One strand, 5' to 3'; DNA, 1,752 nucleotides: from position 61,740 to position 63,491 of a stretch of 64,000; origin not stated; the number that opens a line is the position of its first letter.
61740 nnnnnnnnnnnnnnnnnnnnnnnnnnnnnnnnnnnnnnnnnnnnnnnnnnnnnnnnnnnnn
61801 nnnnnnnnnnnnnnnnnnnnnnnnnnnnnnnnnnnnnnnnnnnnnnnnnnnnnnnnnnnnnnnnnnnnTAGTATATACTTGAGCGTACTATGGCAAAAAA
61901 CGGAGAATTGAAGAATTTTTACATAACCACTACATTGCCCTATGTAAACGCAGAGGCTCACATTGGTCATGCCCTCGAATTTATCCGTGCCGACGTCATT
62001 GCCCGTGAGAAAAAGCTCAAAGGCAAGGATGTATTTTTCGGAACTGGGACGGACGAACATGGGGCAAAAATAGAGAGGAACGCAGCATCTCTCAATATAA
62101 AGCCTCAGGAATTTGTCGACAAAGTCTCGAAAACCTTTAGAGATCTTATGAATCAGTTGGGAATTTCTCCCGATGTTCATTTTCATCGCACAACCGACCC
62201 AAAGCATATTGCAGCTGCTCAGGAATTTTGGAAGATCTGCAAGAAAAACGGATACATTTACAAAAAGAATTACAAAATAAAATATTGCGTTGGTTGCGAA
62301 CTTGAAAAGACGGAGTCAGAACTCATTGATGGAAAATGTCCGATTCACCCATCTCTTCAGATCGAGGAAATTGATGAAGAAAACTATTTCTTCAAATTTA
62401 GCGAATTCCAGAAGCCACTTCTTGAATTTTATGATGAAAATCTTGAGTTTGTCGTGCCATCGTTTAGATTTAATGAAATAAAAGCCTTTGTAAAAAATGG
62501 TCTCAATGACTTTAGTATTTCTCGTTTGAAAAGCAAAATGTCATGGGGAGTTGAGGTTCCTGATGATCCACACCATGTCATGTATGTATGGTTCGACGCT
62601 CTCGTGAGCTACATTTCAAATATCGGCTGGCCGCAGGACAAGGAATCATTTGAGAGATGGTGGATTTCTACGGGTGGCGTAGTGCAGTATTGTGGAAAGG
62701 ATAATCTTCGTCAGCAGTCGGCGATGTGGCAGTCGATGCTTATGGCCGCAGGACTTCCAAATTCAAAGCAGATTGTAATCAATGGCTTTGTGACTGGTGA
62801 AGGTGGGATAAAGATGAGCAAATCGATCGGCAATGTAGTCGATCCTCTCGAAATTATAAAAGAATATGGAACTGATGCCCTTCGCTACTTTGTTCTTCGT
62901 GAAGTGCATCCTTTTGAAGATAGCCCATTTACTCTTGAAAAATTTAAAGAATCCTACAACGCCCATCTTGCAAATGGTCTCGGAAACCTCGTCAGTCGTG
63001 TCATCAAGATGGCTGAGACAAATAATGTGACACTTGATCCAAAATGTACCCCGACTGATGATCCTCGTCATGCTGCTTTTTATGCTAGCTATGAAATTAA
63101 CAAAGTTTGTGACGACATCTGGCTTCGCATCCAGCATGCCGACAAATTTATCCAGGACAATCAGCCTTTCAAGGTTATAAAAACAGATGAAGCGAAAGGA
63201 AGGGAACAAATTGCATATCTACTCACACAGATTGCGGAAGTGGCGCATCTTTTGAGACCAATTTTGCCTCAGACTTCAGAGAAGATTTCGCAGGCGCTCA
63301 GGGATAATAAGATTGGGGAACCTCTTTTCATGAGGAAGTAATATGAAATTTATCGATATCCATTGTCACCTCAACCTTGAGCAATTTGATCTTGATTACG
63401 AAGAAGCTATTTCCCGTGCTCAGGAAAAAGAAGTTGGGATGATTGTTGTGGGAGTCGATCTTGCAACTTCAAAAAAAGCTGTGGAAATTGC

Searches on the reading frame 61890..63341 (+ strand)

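Call 32: search_protein_families(library=pfam, proteins=[window:61890-63341:+], max_evalue=0.0001)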
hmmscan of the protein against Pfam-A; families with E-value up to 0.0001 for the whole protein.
window:61890-63341:+ (483 aa): 5 families
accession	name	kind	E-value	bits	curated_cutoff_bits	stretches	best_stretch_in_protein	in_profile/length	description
PF09334.17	tRNA-synt_1g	-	4.2e-96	322.5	20.1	2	143-371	162-390/391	tRNA synthetases class I (M)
PF00133.28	tRNA-synt_1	-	8.5e-38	130.6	22.7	2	3-224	18-244/414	tRNA synthetases class I (I, L, M and V)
PF01406.26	tRNA-synt_1e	-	1.5e-13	51.2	27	1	17-128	17-127/301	tRNA synthetases class I (C) catalytic domain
PF19303.5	Anticodon_3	-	6.1e-06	26.6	23.5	1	417-473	48-104/152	Anticodon binding domain of methionyl tRNA ligase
PF01921.24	tRNA-synt_1f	-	1.7e-05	24.4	27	0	258-354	230-327/360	tRNA synthetases class I (K)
